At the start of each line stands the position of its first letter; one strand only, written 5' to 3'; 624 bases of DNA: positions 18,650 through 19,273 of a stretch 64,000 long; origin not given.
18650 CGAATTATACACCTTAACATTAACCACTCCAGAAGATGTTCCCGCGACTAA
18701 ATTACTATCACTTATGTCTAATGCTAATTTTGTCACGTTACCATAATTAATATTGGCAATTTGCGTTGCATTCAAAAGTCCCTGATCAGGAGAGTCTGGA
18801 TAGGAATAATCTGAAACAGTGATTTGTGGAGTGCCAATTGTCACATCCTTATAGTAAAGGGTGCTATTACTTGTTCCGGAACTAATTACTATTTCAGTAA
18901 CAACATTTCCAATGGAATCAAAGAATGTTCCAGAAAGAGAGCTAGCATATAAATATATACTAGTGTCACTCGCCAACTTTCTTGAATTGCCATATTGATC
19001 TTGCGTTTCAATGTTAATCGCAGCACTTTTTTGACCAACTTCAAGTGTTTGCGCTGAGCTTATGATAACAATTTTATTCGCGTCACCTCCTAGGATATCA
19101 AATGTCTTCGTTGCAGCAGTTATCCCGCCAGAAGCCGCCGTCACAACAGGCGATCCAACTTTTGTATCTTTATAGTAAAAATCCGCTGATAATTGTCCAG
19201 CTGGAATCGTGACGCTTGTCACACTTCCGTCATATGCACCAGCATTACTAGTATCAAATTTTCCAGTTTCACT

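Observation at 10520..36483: About 27-kb minus-strand cell-surface locus of giant secreted proteins (5107 aa, 1755 aa, 1067 aa beta-helix, 397 aa, TPR anchor)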

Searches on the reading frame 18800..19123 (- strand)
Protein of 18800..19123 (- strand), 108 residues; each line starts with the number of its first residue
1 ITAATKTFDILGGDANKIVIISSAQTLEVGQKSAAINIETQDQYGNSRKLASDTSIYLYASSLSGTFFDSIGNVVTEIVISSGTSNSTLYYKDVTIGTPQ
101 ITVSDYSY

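Call 16: search_solved_structures(query=A1, max_evalue=1, show_alignments=2)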
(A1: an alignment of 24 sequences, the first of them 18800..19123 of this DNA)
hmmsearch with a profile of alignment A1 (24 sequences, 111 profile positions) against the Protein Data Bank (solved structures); distinct sequences matched with E-value up to 1: 10.
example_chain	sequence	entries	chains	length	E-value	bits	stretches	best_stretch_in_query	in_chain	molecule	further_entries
4lhq_B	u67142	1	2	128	0.0087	19.6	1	52-105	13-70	Camelid nanobody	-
3hfq_A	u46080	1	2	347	0.029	17.9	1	50-104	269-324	uncharacterized protein lp_2219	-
9qs0_A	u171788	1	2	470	0.089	16.3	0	15-65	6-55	FUS1p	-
8t5c_D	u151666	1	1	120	0.22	15.1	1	49-97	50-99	D5 nanobody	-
5bop_A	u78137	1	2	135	0.47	14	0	39-106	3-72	Nanobody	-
9det_q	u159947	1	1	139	0.51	13.9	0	40-106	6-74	Anti V-ATPase Nanobody 2CAS66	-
5iqo_A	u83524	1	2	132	0.6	13.6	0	33-72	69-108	Protein FimG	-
9en2_B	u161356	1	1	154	0.64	13.5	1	60-106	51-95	VHH-H4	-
5iqm_G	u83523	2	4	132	0.74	13.3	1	33-72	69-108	Protein FimG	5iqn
9yz8_B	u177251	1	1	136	0.93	13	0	51-87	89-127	VHH MOD203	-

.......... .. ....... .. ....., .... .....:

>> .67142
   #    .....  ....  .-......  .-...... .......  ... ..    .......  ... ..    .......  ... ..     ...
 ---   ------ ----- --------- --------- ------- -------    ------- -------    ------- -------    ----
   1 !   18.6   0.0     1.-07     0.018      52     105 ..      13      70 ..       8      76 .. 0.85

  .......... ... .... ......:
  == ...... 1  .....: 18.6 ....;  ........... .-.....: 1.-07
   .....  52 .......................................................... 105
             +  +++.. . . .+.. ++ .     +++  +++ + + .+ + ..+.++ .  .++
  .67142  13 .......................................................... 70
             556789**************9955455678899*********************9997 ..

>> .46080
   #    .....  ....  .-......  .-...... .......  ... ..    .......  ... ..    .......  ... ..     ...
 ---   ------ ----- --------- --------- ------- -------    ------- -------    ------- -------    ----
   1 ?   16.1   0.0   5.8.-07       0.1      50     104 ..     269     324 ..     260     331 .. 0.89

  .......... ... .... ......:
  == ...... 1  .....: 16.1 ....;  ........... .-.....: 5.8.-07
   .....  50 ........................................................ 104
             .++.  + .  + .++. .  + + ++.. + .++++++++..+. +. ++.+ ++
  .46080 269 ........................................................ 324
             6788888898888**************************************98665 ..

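Call 25: search_protein_representatives(alignment_id=A1)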
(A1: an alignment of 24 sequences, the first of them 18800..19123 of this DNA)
Query: 24 sequences, 111 profile positions. Proteins with E-value up to 0.001 (for the whole library): 7994; up to 1e-10: 4235; up to 1e-30: 1126. The best 150 are listed.
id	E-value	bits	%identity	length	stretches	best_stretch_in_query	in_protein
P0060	0.0e+00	2268.6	-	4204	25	2-109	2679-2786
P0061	0.0e+00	2141.8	-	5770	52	2-110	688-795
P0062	0.0e+00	1932.1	-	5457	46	2-105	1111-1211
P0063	0.0e+00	1892.9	-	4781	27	2-110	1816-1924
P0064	0.0e+00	1853.0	-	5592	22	2-110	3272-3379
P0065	0.0e+00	1744.7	-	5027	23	1-110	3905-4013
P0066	0.0e+00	1683.3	-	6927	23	2-110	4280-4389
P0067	0.0e+00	1638.9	-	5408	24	1-110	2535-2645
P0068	0.0e+00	1545.9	-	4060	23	2-109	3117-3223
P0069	0.0e+00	1538.8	-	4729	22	3-110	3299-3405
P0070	0.0e+00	1451.0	-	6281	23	2-110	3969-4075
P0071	0.0e+00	1435.4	-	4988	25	2-108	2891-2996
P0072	0.0e+00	1409.6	-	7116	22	2-110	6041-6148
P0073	0.0e+00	1405.5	-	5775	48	3-107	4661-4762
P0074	0.0e+00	1390.4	-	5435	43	1-106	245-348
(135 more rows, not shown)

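Call 46: predict_structure(alignment_id=A1)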
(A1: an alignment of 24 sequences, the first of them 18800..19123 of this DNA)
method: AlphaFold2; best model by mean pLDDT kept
length: 108 residues; sequences in the alignment: 24
mean_pLDDT: 91.9   pTM: 0.79
mean pLDDT of the five models: 91.9, 91.3, 89.9, 89.4, 88.6
residues with pLDDT >= 90: 92; 70-90: 4; 50-70: 11; < 50: 1
segments of 3 or more residues with pLDDT < 50: none
pLDDT, mean of each block of 10 residues (from residue 1): 61 85 96 98 95 96 98 98 97 97 91
secondary structure, 60 per line:
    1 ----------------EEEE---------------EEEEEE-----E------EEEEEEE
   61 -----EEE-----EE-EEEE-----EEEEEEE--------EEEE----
elements in order: E17-20 E36-41 E54-60 E66-68 E77-80 E86-92 E101-104

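Call 52: fold_search(model_id=the predicted structure, library=pdb)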
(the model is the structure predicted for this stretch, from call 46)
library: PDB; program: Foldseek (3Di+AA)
matches with E <= 10: 914; with E <= 0.001: 0
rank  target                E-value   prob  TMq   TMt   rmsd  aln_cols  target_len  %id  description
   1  8dyp_A                7.3e-03  1.00  0.55  0.20   6.1        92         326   14  Crystal structure of human cystine transporter cystinosin (released 2022-11-16)
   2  2l3b_MODEL_1_A        8.6e-03  1.00  0.55  0.47   6.0        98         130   18  Solution NMR structure of the BT_0084 lipoprotein from Bacteroides thetaiotaomicron, Northeast Structural Geno (released 2010-11-10)
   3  4lba_A                8.6e-03  1.00  0.52  0.52   4.4        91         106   14  Crystal structure of a conjugative transposon lipoprotein (BACEGG_03088) from Bacteroides eggerthii DSM 20697 at 1.70  (released 2013-08-07)
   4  4uid_B                1.1e-02  1.00  0.55  0.36   3.3        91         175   23  Crystal structure of the S-layer protein SbsC domains 4 and 5 (released 2016-04-13)
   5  4lba_B                1.4e-02  1.00  0.50  0.49   4.5        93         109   15  Crystal structure of a conjugative transposon lipoprotein (BACEGG_03088) from Bacteroides eggerthii DSM 20697 at 1.70  (released 2013-08-07)
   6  4uid_A                1.9e-02  1.00  0.55  0.32   3.3        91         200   23  Crystal structure of the S-layer protein SbsC domains 4 and 5 (released 2016-04-13)
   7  6dxu_D                1.9e-02  1.00  0.52  0.09   4.2        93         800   18  Crystal Structure of Parabacteroides merdae Beta-Glucuronidase (GUS) (released 2019-02-27)
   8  6d7j_A                1.9e-02  1.00  0.53  0.09   5.4       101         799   18  The Crystal Structure of Parabacteroides merdae Beta-Glucuronidase (GUS) with Glycerol in Active-Site (released 2019-05-01)
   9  6dxu_A                2.7e-02  1.00  0.52  0.09   4.2        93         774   18  Crystal Structure of Parabacteroides merdae Beta-Glucuronidase (GUS) (released 2019-02-27)
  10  7o0b                  2.7e-02  1.00  0.41  0.42   7.0        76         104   20  TRIM3 Filamin domain (released 2022-04-13)
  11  6d7j_B                3.1e-02  1.00  0.52  0.09   4.2        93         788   18  The Crystal Structure of Parabacteroides merdae Beta-Glucuronidase (GUS) with Glycerol in Active-Site (released 2019-05-01)
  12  6d7j_C                3.1e-02  1.00  0.53  0.09   5.4       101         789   18  The Crystal Structure of Parabacteroides merdae Beta-Glucuronidase (GUS) with Glycerol in Active-Site (released 2019-05-01)
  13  8dkw_P                4.1e-02  1.00  0.55  0.20   3.0        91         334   13  Cryo-EM structure of cystinosin N288K mutant in a cytosol-open state at pH5.0 (released 2022-09-21)
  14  4dwh_D                4.3e-02  0.96  0.40  0.34   6.6       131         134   16  Structure of the major type 1 pilus subunit FIMA bound to the FIMC (2.5 A resolution) (released 2012-05-30)
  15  4uj7                  4.8e-02  1.00  0.56  0.32   3.1        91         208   22  Structure of the S-layer protein SbsC, domains 5-6 (released 2016-04-27)
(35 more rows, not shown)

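Call 85: find_encoding_contigs(protein=P0064, flank=10000, max_places=2)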
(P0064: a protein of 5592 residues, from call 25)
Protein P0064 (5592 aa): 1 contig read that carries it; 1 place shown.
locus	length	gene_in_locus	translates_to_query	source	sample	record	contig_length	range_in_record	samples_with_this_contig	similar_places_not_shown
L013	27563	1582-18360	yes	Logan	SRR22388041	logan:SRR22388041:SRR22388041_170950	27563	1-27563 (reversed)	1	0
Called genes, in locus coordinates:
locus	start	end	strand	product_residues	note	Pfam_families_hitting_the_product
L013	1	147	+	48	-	?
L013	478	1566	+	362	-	-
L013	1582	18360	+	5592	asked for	PF13385:Laminin_G_3, PF02210:Laminin_G_2 (faint), PF00054:Laminin_G_1 (faint), PF13385:Laminin_G_3, PF01833:TIG (faint), PF10102:DUF2341, PF07953:Toxin_R_bind_N (weak), PF13385:Laminin_G_3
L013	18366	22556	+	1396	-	PF02369:Big_1 (weak)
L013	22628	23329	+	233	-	PF13432:TPR_16 (weak), PF23914:TPR_CcmH_CycH, PF00515:TPR_1, PF07719:TPR_2, PF13181:TPR_8, PF13424:TPR_12 (weak), PF13414:TPR_11, PF14559:TPR_19, +14 more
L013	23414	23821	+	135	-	PF02675:AdoMet_dc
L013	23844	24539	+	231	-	-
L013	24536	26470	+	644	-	PF01564:Spermine_synth, PF05430:Methyltransf_30 (weak)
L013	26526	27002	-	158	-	-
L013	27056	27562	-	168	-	?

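Call 86: find_encoding_contigs(protein=P0072, flank=10000, max_places=2)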
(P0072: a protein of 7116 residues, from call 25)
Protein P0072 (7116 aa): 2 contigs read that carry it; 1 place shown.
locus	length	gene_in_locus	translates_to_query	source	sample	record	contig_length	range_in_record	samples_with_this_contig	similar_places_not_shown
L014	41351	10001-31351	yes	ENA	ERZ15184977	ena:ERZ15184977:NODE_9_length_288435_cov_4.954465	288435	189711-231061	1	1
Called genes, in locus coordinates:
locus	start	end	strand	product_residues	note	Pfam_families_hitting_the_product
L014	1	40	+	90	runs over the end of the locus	-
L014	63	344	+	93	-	-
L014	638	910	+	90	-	-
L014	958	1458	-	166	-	PF03449:GreA_GreB_N, PF01272:GreA_GreB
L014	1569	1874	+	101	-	-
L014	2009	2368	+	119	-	-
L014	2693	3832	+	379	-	PF00390:malic, PF03949:Malic_M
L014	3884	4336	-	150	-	PF02675:AdoMet_dc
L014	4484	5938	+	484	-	PF00005:ABC_tran, PF02463:SMC_N (faint), PF03193:RsgA_GTPase (faint), PF13175:AAA_15 (faint), PF13191:AAA_16 (faint), PF13401:AAA_22 (faint), PF13555:AAA_29 (faint), PF00005:ABC_tran, +1 more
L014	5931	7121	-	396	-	PF02156:Glyco_hydro_26 (weak)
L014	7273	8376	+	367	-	PF00989:PAS, PF08448:PAS_4 (weak), PF13188:PAS_8 (faint), PF13426:PAS_9, PF08447:PAS_3 (weak)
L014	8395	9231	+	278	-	PF19077:Big_13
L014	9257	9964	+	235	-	PF13414:TPR_11 (weak), PF14559:TPR_19 (weak), PF13431:TPR_17 (weak), PF00515:TPR_1, PF07719:TPR_2, PF13181:TPR_8 (weak), PF13424:TPR_12 (weak), PF13414:TPR_11, +9 more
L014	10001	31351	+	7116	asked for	PF25778:DUF7948 (weak), PF01833:TIG, PF10102:DUF2341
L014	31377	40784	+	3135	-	-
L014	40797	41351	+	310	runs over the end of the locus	PF13354:Beta-lactamase2, PF00768:Peptidase_S11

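Call 88: find_encoding_contigs(protein=P0060, flank=10000, max_places=3)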
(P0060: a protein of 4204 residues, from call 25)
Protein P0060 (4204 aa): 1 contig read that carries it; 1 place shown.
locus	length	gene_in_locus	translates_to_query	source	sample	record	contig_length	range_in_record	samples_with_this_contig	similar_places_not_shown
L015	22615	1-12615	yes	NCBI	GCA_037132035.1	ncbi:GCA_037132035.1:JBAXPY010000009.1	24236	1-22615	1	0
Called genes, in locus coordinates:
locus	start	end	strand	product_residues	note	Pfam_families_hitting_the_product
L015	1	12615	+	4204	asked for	PF21722:Gly_rich_2, PF01833:TIG, PF13385:Laminin_G_3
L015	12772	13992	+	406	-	PF02769:AIRS_C (weak)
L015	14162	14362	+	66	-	-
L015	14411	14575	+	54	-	-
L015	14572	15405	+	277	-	PF01370:Epimerase, PF04321:RmlD_sub_bind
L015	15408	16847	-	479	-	PF01979:Amidohydro_1, PF07969:Amidohydro_3 (weak)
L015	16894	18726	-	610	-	PF00117:GATase, PF07722:Peptidase_C26, PF02540:NAD_synthase (weak), PF00958:GMP_synt_C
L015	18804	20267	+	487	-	PF00478:IMPDH, PF00571:CBS (weak), PF00977:His_biosynth (faint), PF01645:Glu_synthase (weak), PF01070:FMN_dh (weak), PF03060:NMO (weak)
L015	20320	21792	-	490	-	PF12708:Pect-lyase_RHGA_epim (weak), PF00295:Glyco_hydro_28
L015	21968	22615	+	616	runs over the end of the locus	PF02366:PMT, PF13231:PMT_2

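Call 94: find_encoding_contigs(protein=P0070, flank=10000, max_places=2)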
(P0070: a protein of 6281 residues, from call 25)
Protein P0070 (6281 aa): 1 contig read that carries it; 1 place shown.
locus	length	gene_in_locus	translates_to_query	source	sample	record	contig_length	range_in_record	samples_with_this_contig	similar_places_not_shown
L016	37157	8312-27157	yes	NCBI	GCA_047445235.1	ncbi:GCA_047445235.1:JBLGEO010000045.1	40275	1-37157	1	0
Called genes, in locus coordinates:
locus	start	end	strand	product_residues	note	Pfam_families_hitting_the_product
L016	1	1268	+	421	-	PF01411:tRNA-synt_2c, PF07973:tRNA_SAD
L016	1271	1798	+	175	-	-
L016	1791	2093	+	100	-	PF06750:A24_N_bact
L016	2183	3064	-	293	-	-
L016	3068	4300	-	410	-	PF00270:DEAD (faint), PF04851:ResIII, PF17757:UvrB_inter, PF27431:UvrB_3rd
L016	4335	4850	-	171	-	-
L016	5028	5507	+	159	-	-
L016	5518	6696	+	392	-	-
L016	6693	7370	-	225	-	PF14520:HHH_5 (faint), PF00730:HhH-GPD, PF00633:HHH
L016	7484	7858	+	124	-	-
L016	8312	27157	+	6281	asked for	PF12810:ALK_LTK_GRD, PF01833:TIG (weak), PF12810:ALK_LTK_GRD, PF21722:Gly_rich_2, PF12810:ALK_LTK_GRD, PF01833:TIG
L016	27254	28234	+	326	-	-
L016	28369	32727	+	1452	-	PF02369:Big_1 (weak)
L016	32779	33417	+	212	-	PF23914:TPR_CcmH_CycH (weak), PF13424:TPR_12 (weak), PF13432:TPR_16 (weak), PF00515:TPR_1, PF07719:TPR_2 (weak), PF13176:TPR_7 (weak), PF13181:TPR_8 (weak), PF13414:TPR_11, +6 more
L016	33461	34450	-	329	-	-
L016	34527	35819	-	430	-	PF01794:Ferric_reduct, PF08022:FAD_binding_8, PF00175:NAD_binding_1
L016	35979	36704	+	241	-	-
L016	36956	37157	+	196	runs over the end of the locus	PF28474:DUF8412, PF13376:OmdA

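Call 95: find_encoding_contigs(protein=P0066, flank=10000, max_places=2)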
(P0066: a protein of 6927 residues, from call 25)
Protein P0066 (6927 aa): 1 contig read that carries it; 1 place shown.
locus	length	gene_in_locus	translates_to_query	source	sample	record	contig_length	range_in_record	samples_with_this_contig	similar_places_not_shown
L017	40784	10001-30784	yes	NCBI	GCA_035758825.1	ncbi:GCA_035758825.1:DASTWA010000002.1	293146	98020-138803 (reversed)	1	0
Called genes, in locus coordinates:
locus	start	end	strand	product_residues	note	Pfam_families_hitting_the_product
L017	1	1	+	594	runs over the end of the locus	PF03924:CHASE, PF00512:HisKA, PF13581:HATPase_c_2 (faint), PF02518:HATPase_c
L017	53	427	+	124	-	PF00072:Response_reg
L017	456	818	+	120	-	PF00072:Response_reg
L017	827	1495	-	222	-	PF00027:cNMP_binding, PF13545:HTH_Crp_2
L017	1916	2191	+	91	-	-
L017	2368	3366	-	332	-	PF00781:DAGK_cat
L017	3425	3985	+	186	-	PF01066:CDP-OH_P_transf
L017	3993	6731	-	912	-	PF26449:DUF8128, PF01935:DUF87 (weak)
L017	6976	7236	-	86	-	-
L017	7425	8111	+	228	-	-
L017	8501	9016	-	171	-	PF00293:NUDIX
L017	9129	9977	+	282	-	-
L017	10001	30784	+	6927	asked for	PF10102:DUF2341, PF24681:Kelch_KLHDC2_KLHL20_DRC7, PF01833:TIG, PF13415:Beta-prop_FBX42, PF24681:Kelch_KLHDC2_KLHL20_DRC7, PF01833:TIG, PF24681:Kelch_KLHDC2_KLHL20_DRC7, PF01833:TIG, +6 more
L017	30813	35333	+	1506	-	PF17936:Big_6 (weak)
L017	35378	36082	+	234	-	PF13424:TPR_12, PF13432:TPR_16, PF23914:TPR_CcmH_CycH, PF00515:TPR_1, PF13181:TPR_8, PF13424:TPR_12, PF13414:TPR_11, PF14559:TPR_19, +12 more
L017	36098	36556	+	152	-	-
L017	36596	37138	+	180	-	-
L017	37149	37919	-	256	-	PF00702:Hydrolase, PF13419:HAD_2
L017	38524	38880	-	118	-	-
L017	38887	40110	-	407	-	PF12671:Amidase_6, PF05257:CHAP (weak)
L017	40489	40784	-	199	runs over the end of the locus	PF03575:Peptidase_S51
